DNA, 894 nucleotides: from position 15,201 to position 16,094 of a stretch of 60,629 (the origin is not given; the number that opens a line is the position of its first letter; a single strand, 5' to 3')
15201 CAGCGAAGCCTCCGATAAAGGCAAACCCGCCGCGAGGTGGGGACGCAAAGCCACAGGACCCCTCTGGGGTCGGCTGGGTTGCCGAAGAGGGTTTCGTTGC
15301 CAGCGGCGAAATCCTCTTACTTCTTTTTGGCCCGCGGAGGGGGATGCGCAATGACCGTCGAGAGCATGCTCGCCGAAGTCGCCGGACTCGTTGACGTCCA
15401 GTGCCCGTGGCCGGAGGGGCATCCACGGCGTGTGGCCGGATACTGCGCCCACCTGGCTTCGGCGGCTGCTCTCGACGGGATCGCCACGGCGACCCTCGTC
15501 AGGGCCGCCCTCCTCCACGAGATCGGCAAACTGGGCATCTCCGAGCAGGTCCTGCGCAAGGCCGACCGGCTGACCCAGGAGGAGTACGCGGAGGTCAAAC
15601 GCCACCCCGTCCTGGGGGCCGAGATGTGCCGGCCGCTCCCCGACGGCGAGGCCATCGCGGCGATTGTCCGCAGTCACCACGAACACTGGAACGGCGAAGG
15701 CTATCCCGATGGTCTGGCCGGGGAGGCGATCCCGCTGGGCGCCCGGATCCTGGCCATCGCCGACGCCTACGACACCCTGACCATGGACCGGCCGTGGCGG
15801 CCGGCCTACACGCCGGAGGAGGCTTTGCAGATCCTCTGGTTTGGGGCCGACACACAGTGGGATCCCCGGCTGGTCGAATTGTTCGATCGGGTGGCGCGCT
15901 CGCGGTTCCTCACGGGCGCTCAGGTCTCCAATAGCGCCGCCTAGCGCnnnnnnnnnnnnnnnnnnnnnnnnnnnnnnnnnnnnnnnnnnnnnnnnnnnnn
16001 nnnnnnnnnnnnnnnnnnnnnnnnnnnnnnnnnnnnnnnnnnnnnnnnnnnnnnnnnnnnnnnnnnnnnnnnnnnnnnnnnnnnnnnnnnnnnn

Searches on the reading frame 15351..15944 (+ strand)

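Call 6: search_protein_families(library=pfam, proteins=[window:15351-15944:+], max_evalue=0.1)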
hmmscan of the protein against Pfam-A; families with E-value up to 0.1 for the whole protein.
window:15351-15944:+ (197 aa): 3 families
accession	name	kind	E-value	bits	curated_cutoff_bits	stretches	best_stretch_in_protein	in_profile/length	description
PF13487.12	HD_5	-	9.4e-43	146.3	27.2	1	13-174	6-170/170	HD domain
PF01966.28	HD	-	1.9e-20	73.7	22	1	23-142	3-115/116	HD domain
PF08668.18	HDOD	-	0.0034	17.3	22.9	1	24-81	98-153/196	HDOD domain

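Call 50: search_protein_families(library=ncbifam, proteins=[window:15351-15944:+], max_evalue=0.1)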
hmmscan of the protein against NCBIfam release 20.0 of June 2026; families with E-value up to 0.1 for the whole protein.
window:15351-15944:+ (197 aa): 5 families
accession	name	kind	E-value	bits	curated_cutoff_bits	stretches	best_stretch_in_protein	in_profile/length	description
NF053512.1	nitric_RR_NosR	exception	4.5e-41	141.3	400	1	6-184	177-356/422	response regulator c-di-GMP phosphodiesterase, NosR family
TIGR00277.1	HDIG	domain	3.5e-06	26.8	27.6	1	32-111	12-83/84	HDIG domain-containing metalloprotein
TIGR03276.1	Phn-HD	hypoth_equivalog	0.0023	17.5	214.6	1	32-109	33-98/179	phosphonate degradation HD-domain oxygenase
TIGR02578.2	cas_TM1811_Csm1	equivalog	0.011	14.4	170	1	48-147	3-81/753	type III-A CRISPR-associated protein Cas10/Csm1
TIGR03319.1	RNase_Y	equivalog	0.055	11.9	454.35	0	27-113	336-404/514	ribonuclease Y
